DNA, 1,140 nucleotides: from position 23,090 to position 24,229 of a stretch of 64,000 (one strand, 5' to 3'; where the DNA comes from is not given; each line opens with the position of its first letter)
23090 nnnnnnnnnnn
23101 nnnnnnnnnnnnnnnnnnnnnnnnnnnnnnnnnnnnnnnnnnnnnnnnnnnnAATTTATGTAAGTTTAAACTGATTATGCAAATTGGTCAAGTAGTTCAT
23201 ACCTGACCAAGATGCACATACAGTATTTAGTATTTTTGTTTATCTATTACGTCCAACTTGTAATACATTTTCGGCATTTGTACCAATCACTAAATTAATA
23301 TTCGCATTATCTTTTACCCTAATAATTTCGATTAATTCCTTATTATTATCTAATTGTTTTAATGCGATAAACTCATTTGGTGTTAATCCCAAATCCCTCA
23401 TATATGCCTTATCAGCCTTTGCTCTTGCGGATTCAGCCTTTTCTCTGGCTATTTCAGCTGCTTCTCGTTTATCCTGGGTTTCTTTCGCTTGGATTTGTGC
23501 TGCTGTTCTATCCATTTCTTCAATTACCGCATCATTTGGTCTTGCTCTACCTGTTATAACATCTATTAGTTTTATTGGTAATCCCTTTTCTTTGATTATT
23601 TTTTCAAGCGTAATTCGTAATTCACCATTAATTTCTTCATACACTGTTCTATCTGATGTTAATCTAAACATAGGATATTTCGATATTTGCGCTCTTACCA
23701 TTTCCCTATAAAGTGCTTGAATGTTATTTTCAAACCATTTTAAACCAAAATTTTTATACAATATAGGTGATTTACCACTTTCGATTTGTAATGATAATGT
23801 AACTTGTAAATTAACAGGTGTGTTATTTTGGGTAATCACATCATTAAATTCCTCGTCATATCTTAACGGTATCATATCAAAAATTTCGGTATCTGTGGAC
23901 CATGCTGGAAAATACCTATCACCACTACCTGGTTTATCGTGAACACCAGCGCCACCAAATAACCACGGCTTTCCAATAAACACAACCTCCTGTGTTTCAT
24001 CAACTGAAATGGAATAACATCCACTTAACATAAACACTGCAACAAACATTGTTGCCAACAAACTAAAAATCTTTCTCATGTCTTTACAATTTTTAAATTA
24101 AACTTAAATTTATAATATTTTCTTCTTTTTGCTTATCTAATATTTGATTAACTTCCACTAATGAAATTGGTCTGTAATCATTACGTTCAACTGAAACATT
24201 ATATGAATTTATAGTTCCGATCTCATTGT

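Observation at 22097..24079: Phage-encoded MscS mechanosensitive channel next to an SPFH/band-7 lipoprotein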

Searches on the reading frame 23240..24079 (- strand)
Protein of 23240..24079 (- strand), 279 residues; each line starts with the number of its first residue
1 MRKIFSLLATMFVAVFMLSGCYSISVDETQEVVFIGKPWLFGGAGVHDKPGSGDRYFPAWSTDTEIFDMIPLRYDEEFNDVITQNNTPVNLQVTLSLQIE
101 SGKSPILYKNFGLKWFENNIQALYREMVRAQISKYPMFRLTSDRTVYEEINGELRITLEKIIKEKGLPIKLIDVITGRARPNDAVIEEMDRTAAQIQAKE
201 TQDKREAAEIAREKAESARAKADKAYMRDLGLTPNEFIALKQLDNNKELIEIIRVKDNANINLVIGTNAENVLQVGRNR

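Call 3: search_protein_families(library=pfam, proteins=[window:23240-24079:-], max_evalue=0.01)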
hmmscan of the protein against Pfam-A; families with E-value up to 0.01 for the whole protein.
window:23240-24079:- (279 aa): 2 families
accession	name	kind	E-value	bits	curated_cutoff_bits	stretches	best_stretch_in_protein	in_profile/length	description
PF01145.31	Band_7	-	5.9e-15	56.2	23.6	1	26-215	3-174/176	SPFH domain / Band 7 family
PF04221.18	RelB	-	0.0079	16.5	22.4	0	154-202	31-70/82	RelB antitoxin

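Call 4: search_protein_families(library=phrogs, proteins=[window:23240-24079:-], max_evalue=0.001)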
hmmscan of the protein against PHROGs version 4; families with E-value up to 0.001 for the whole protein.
window:23240-24079:- (279 aa): 1 family
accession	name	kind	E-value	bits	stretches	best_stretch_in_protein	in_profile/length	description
phrog_200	-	other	1.1e-21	78.3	1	1-242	80-330/379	lipoprotein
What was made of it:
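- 23240..24079 (-): SPFH/band-7 lipoprotein, 279 aa: lipid anchor, SPFH1/2 domains, a 48-residue coiled-coil helix, a second helix, and a disordered tail. Pfam Band_7 5.9e-15 and phrog_200 1.1e-21 (calls 3, 4).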

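Call 18: find_related_loci(query=window:23240-24079:-, collection=viral_contigs, flank=10000)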
Query window:23240-24079:- (279 aa) in viral_contigs; peptide patterns used: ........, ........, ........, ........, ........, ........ (x = any residue, [..] = any of these).
31 stretches matched a pattern; 3 encode a relative of the query (tblastn E <= 1e-3); 3 distinct loci.
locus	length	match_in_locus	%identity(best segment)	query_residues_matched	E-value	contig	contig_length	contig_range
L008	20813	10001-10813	34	2-279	1e-49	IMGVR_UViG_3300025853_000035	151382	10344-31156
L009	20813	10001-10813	34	2-279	1e-49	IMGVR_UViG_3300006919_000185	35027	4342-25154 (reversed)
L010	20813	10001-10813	34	2-279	1e-49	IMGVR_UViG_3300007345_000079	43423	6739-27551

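Call 19: search_dna_similar(query=window:23240-24079:-, collection=phages, mode=protein, max_rows=40, max_evalue=0.001)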
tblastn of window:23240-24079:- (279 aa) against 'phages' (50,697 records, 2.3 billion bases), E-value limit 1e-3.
Records with a match: 17; places in all: 17; records where one place covers at least 80% of the query: 15.
Best place of each record, by identity: <60% 17.
By first word of the organism name: Stenotrophomonas 11; Xanthomonas 3; Pseudomonas 2; Tunturiibacter 1.
By host as written in the record: Stenotrophomonas maltophilia 10; Pseudomonas aeruginosa PAO1 2; Xanthomonas campestris pv. campestris str. 8004 1; Stenotrophomonas maltophilia SRM01 1; Xanthomonas citri 306 1; Xanthomonas sp. 1; Tunturiibacter psychrotolerans X5P2 1.
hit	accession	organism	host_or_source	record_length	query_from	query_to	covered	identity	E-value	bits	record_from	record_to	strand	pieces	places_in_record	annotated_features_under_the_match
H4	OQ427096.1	Xanthomonas phage X1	Xanthomonas campestris pv. campestris ...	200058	1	241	86%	34.7%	5e-30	124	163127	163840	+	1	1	SPFH domain-containing protein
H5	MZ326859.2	Stenotrophomonas phage Siara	Stenotrophomonas maltophilia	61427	2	272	97%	29.5%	3e-23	104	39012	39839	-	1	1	band-7-like membrane protein | terminator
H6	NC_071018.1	Stenotrophomonas phage Siara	Stenotrophomonas maltophilia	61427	2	272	97%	29.5%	3e-23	104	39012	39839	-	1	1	band-7-like membrane protein | terminator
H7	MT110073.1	Stenotrophomonas phage vB_SmaS_DLP_3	Stenotrophomonas maltophilia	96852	7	254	89%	32.1%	4e-28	119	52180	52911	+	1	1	SPFH domain-containing protein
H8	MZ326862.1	Stenotrophomonas phage Summit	Stenotrophomonas maltophilia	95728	18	254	85%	32.4%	2e-28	119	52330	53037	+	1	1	putative membrane protein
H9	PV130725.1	Stenotrophomonas phage Yut1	Stenotrophomonas maltophilia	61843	1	241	86%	31.7%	5e-27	115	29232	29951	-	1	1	lipoprotein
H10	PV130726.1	Stenotrophomonas phage Yut4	Stenotrophomonas maltophilia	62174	1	241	86%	31.7%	5e-27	115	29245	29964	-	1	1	lipoprotein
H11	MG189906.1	Stenotrophomonas phage vB_SmaS_DLP_5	Stenotrophomonas maltophilia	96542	19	254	85%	32.1%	1e-27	117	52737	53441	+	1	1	SPFH domain-containing protein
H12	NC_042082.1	Stenotrophomonas phage vB_SmaS_DLP_5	Stenotrophomonas maltophilia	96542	19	254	85%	32.1%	1e-27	117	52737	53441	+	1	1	SPFH domain-containing protein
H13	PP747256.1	Stenotrophomonas phage cm3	Stenotrophomonas maltophilia SRM01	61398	5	241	85%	31.8%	6e-27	115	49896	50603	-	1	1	hypothetical protein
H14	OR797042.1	Stenotrophomonas phage vB_SmaS_Bhz55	Stenotrophomonas maltophilia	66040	5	241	85%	31.8%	6e-27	115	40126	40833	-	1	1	hypothetical protein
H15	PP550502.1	Stenotrophomonas phage CM2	Stenotrophomonas maltophilia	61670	5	241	85%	31.4%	9e-24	106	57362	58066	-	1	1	none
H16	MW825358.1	Xanthomonas phage vB_XciM_LucasX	Xanthomonas citri 306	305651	4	248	88%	29.2%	2e-20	96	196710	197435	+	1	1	hypothetical protein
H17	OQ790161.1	Xanthomonas phage RTH11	Xanthomonas sp.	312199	5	255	90%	28.1%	2e-17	88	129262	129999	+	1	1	SPFH domain-containing protein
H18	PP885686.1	Tunturiibacter phage Tunturi_3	Tunturiibacter psychrotolerans X5P2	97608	3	243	86%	28.5%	1e-19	94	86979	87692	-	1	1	lipoprotein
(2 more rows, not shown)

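Call 20: search_protein_families(library=ncbifam, proteins=[window:23240-24079:-], max_evalue=0.01)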
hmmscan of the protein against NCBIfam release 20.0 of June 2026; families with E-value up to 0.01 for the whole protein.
window:23240-24079:- (279 aa): 2 families
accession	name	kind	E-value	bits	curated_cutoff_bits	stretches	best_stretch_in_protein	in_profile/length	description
TIGR01933.1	hflK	equivalog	1.2e-05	24.9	159.4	1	81-225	53-190/261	FtsH protease activity modulator HflK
NF008181.0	PRK10930.1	equivalog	6e-05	22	660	1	127-224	191-285/419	FtsH protease activity modulator HflK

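Call 21: search_protein_families(library=padloc, proteins=[window:23240-24079:-], max_evalue=0.01)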
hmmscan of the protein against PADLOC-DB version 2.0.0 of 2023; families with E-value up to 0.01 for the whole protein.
window:23240-24079:- (279 aa): 0 families

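Call 35: search_solved_structures(query=window:23240-24079:-, max_evalue=0.01, show_alignments=2)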
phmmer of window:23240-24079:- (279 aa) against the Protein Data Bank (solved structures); distinct sequences matched with E-value up to 0.01: 0.
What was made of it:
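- Tried and rejected: PDB sequence search with the SPFH protein (call 35).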

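Call 36: find_homologous_proteins(query=window:23240-24079:-)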
Query window:23240-24079:- (279 aa): 70 proteins with E <= 0.001 among 1924 candidates.
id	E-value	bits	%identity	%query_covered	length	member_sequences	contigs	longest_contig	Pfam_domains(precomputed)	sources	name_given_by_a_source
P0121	1.2e-179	613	100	100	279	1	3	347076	PF01145.32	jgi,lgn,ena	-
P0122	2.0e-108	380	99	66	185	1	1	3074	PF01145.32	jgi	jgi:regulator of protease activity HflC (stomatin/prohibitin superfamily)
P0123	1.4e-84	302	54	95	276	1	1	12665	PF01145.32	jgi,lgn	jgi:regulator of protease activity HflC (stomatin/prohibitin superfamily)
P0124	9.7e-80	286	53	95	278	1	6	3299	PF01145.32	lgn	-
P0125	6.7e-77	276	53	93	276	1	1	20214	PF01145.32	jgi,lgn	jgi:regulator of protease activity HflC (stomatin/prohibitin superfamily)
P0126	2.5e-74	268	51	95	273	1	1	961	PF01145.32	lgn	-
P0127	2.0e-70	255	46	99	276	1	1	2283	PF01145.32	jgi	jgi:hypothetical protein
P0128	3.8e-66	241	46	99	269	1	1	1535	PF01145.32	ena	-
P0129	2.1e-58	216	41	99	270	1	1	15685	PF01145.32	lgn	-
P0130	6.9e-57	211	40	99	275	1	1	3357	PF01145.32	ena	-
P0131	9.4e-57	210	40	99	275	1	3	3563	PF01145.32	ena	-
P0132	1.8e-56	209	40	99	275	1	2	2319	PF01145.32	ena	-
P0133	2.4e-56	209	40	99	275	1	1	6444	PF01145.32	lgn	-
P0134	2.5e-56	209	40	99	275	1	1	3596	PF01145.32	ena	-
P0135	4.5e-56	208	39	99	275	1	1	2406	PF01145.32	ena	-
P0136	4.8e-56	208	39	99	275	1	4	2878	PF01145.32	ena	-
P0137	5.9e-56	208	39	99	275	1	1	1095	PF01145.32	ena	-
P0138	6.5e-56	208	39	99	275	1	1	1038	PF01145.32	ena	-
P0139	7.5e-56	207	39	99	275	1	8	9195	PF01145.32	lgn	-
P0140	7.9e-56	207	39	99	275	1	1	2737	PF01145.32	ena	-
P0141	8.4e-56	207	39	99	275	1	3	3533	PF01145.32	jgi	jgi:regulator of protease activity HflC (stomatin/prohibitin superfamily)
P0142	8.4e-56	207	39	99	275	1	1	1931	PF01145.32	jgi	jgi:regulator of protease activity HflC (stomatin/prohibitin superfamily)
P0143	8.7e-56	207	39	99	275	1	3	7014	PF01145.32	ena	-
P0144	8.8e-56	207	39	99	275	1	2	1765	PF01145.32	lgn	-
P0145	8.8e-56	207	39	99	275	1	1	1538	PF01145.32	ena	-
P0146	9.0e-56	207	39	99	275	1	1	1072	PF01145.32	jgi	jgi:regulator of protease activity HflC (stomatin/prohibitin superfamily)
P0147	9.3e-56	207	39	99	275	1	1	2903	PF01145.32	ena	-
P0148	2.0e-55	206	39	99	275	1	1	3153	PF01145.32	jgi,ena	-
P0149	2.0e-55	206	39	99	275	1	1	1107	PF01145.32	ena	-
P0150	2.3e-55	206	39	99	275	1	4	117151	PF01145.32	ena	-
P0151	2.3e-55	206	39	99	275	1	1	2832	PF01145.32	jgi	jgi:regulator of protease activity HflC (stomatin/prohibitin superfamily)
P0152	2.3e-55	206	39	99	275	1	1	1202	PF01145.32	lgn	-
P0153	2.3e-55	206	39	99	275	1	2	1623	PF01145.32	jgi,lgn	jgi:regulator of protease activity HflC (stomatin/prohibitin superfamily)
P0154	3.1e-55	205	39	99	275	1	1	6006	PF01145.32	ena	-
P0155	3.1e-55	205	39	99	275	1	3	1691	PF01145.32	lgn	-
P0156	3.1e-55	205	39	99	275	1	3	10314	PF01145.32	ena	-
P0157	3.1e-55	205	39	99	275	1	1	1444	PF01145.32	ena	-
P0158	3.3e-55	205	39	99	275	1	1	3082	PF01145.32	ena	-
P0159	4.4e-55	205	39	99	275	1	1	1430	PF01145.32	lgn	-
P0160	5.1e-55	205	39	99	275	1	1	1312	PF01145.32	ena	-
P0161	7.0e-55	204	39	99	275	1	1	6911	PF01145.32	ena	-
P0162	8.4e-55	204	39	99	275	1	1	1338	PF01145.32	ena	-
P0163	1.4e-54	203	39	99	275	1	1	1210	PF01145.32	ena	-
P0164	1.8e-54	203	38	99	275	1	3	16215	PF01145.32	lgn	-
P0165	1.9e-54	203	39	97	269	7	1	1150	PF01145.32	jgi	jgi:regulator of protease activity HflC (stomatin/prohibitin superfamily)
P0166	2.5e-54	202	38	99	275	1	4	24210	PF01145.32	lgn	-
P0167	3.0e-54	202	38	99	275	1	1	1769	PF01145.32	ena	-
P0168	3.2e-54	202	39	99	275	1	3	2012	PF01145.32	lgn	-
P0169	4.8e-54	202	38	99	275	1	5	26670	PF01145.32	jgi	jgi:regulator of protease activity HflC (stomatin/prohibitin superfamily)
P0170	4.9e-54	201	38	99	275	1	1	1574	PF01145.32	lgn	-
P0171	5.5e-54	201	38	99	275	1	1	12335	PF01145.32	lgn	-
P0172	8.3e-54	201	39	98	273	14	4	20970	PF01145.32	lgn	-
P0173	1.1e-53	200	38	99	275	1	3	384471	PF01145.32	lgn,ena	-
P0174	4.4e-53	198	38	98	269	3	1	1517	PF01145.32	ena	-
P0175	3.5e-51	192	38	97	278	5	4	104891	PF01145.32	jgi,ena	jgi:regulator of protease activity HflC (stomatin/prohibitin superfamily)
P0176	3.8e-51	192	38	96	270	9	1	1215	PF01145.32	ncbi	-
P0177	5.0e-51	192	39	94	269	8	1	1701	PF01145.32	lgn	-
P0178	1.9e-50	190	36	99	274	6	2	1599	PF01145.32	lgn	-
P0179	2.2e-50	190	38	95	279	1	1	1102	PF01145.32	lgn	-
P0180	2.5e-50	189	38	95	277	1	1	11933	PF01145.32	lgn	-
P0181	3.1e-50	189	36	99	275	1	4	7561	PF01145.32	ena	-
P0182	3.5e-50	189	38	94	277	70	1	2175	PF01145.32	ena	-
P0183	8.0e-50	188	36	99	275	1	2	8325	PF01145.32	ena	-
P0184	9.7e-50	187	38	94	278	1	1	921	PF01145.32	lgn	-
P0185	1.4e-49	187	38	95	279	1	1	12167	PF01145.32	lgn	-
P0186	2.2e-49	186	38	95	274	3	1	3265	PF01145.32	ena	-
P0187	7.7e-49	184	38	94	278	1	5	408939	PF01145.32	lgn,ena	-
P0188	2.9e-47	179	39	92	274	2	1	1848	PF01145.32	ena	-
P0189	1.4e-46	177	39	92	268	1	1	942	PF01145.32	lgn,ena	-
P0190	3.1e-39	153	36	94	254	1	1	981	PF01145.32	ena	-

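Call 37: find_encoding_contigs(protein=P0125, flank=10000, max_places=1)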
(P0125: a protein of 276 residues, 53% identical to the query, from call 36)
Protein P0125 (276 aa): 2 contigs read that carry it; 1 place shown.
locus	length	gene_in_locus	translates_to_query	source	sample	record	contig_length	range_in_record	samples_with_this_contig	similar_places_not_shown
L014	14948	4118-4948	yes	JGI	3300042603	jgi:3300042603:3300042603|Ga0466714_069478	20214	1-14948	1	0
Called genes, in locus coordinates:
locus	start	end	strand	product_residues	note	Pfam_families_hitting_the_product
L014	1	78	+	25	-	?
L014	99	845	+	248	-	PF02086:MethyltransfD12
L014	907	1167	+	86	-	-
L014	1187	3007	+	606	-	-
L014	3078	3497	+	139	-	-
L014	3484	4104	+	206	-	-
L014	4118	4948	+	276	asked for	PF01145:Band_7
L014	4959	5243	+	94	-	-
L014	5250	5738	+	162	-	PF00692:dUTPase (weak)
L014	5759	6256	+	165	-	PF09603:Fib_succ_major (weak), PF26707:DUF8237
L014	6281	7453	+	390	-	PF00478:IMPDH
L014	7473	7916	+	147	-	-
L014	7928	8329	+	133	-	-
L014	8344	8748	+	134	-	-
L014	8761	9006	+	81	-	-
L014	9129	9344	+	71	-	-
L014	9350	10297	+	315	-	-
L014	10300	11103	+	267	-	-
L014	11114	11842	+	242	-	-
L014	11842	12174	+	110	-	-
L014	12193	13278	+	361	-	-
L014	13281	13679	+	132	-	-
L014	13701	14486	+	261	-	PF00535:Glycos_transf_2 (weak)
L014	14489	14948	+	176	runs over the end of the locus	-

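Call 38: find_encoding_contigs(protein=P0173, flank=10000, max_places=1)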
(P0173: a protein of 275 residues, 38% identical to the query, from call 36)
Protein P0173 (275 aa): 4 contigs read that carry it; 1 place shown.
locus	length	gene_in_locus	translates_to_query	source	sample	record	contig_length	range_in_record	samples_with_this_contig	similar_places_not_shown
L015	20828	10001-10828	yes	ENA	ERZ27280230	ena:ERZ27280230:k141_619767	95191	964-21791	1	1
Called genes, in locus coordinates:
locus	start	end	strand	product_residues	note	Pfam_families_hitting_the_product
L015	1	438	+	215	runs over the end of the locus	-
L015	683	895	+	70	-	-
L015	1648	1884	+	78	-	-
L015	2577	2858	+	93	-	-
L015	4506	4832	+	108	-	-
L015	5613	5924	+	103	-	-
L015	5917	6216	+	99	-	-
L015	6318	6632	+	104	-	-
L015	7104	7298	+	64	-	-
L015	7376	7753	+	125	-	-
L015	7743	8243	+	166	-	PF02464:CinA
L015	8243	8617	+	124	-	PF11969:DcpS_C, PF01230:HIT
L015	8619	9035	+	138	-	-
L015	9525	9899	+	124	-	-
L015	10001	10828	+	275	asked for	PF01145:Band_7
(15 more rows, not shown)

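Call 39: find_encoding_contigs(protein=P0187, flank=10000, max_places=1)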
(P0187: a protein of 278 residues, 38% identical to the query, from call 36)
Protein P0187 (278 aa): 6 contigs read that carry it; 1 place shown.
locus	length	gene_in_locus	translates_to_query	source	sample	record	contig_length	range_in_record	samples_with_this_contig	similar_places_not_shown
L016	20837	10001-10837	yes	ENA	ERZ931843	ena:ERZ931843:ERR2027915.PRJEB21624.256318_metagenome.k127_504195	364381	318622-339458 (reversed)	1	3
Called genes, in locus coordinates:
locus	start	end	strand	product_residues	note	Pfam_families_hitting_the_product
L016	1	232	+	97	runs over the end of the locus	-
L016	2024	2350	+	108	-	PF00717:Peptidase_S24 (weak)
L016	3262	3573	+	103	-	-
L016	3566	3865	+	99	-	-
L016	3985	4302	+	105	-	-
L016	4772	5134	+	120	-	-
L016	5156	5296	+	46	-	-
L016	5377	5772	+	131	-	-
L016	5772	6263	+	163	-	PF02464:CinA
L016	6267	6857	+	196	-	-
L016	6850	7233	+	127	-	PF11969:DcpS_C, PF01230:HIT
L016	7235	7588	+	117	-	-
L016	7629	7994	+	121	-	-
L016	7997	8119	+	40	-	-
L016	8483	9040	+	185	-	-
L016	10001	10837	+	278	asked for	PF01145:Band_7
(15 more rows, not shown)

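Call 60: predict_structure(alignment_id=A3)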
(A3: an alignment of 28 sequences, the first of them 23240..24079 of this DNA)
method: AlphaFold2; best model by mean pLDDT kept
length: 279 residues; sequences in the alignment: 28
mean_pLDDT: 81.3   pTM: 0.58
mean pLDDT of the five models: 81.3, 79.2, 77.5, 77.4, 77.2
residues with pLDDT >= 90: 108; 70-90: 112; 50-70: 35; < 50: 24
segments of 3 or more residues with pLDDT < 50: 258-279
pLDDT, mean of each block of 10 residues (from residue 1): 71 59 77 80 77 68 87 94 91 96 93 94 95 93 92 96 95 93 82 85 89 89 85 82 74 54 44 39
secondary structure, 60 per line:
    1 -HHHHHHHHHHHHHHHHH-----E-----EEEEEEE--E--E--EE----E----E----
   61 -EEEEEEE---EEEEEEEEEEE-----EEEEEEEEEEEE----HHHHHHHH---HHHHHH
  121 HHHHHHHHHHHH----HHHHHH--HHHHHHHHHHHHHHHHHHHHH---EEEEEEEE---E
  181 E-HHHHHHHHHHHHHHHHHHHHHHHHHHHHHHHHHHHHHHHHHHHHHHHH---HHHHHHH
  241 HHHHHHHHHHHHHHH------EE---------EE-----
elements in order: H2-18 E30-36 E62-68 E72-82 E88-99 H104-111 H115-132 H137-142 H145-165 E169-176 H183-230 H234-255
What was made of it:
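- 23240..24079 (-): AF2 pLDDT 81, helices 183-230 and 234-255 (call 60).
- On SPFH cage formers (HflK/C, prohibitin, stomatin): All subunit elements are predicted in the monomer (helices 183-230 and 234-255; call 60), but the C-terminal 22 residues have low confidence.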

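Call 63: fold_search(model_id=the predicted structure, library=pdb)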
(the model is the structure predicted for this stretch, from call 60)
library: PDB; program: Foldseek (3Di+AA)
matches with E <= 10: 336; with E <= 0.001: 60
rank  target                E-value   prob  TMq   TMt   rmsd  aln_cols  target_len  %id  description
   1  8rrh_B                2.9e-13  1.00  0.48  0.45  18.2       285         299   18  The human prohibitin complex (released 2024-12-18)
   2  9o9z_a                1.5e-12  1.00  0.52  0.54   9.2       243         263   18  The human PHB1/2 complex (closed) (released 2025-10-22)
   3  9cz2_XA               3.8e-12  1.00  0.50  0.51  10.2       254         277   18  Cryo-EM structure of a nautilus-like HflK/C assembly in complex with FtsH AAA protease (released 2024-11-13)
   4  7vhq_E                9.2e-12  1.00  0.55  0.57  10.6       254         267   18  Structural insights into the membrane microdomain organization by SPFH family proteins (released 2022-01-19)
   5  9o9z_A                9.2e-12  1.00  0.51  0.58   9.8       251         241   16  The human PHB1/2 complex (closed) (released 2025-10-22)
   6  8rrh_A                9.2e-12  1.00  0.49  0.50  15.2       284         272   16  The human prohibitin complex (released 2024-12-18)
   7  7vhq_G                1.1e-10  1.00  0.52  0.49  10.5       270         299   17  Structural insights into the membrane microdomain organization by SPFH family proteins (released 2022-01-19)
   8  9z7u_B                1.3e-10  1.00  0.46  0.47  11.4       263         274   17  Human Stomatin - C8 Symmetry (released 2026-02-25)
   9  9vvj_a                1.7e-10  1.00  0.51  0.47  14.5       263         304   13  Cryo-EM structure of the erlin1/2 complex purified using DDM and GDN (released 2026-03-25)
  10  9z7u_C                2.6e-10  1.00  0.45  0.46  12.4       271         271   17  Human Stomatin - C8 Symmetry (released 2026-02-25)
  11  9oh9_A                3.7e-10  1.00  0.46  0.50  12.1       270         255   17  Human Stomatin Complex in Native Membrane Vesicles (released 2025-08-13)
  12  9paw_XC               5.6e-10  1.00  0.46  0.49  21.4       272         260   19  Cryo-EM structure of the engineered HflK/C variant stabilized in the closed conformation via disulfide bond crosslink (released 2026-03-04)
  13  9vvg_A                5.9e-10  1.00  0.50  0.47  15.6       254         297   13  Cryo-EM structure of the erlin1/2 complex purified using GDN and CHS (released 2026-03-25)
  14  9vvj_A                6.3e-10  1.00  0.50  0.47  14.5       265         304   12  Cryo-EM structure of the erlin1/2 complex purified using DDM and GDN (released 2026-03-25)
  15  9oa0_A                6.6e-10  1.00  0.53  0.60   9.2       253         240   16  The human PHB1/2 complex (open) (released 2025-10-22)
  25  9zd2_E                2.8e-08  1.00  0.43  0.60   6.0       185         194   16  C1 local refinement of aquaporin 1 bound to endogenous human stomatin (released 2026-02-25)
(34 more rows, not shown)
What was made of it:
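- On SPFH / band-7 (PF01145): Foldseek probability is 1.00 to prohibitin, HflK/C, stomatin, erlin and flotillin (call 63).
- Closest known: HflK/C and prohibitin cages. Same: The predicted orientation is also the same, on the non-cytoplasmic face of the membrane (calls 60, 63).
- The SPFH model has all the elements of a cage-forming subunit (calls 60, 63).
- Tried and rejected: The fold search was needed instead (call 63).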

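Call 72: search_protein_families(library=pfam, proteins=[L014:3484-4104:+, L014:1187-3007:+, L014:4959-5243:+], max_evalue=0.001)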
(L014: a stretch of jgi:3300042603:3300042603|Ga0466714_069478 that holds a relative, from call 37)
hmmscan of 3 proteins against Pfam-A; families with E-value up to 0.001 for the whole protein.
L014:3484-4104:+ (206 aa): 0 families

L014:1187-3007:+ (606 aa): 0 families

L014:4959-5243:+ (94 aa): 0 families
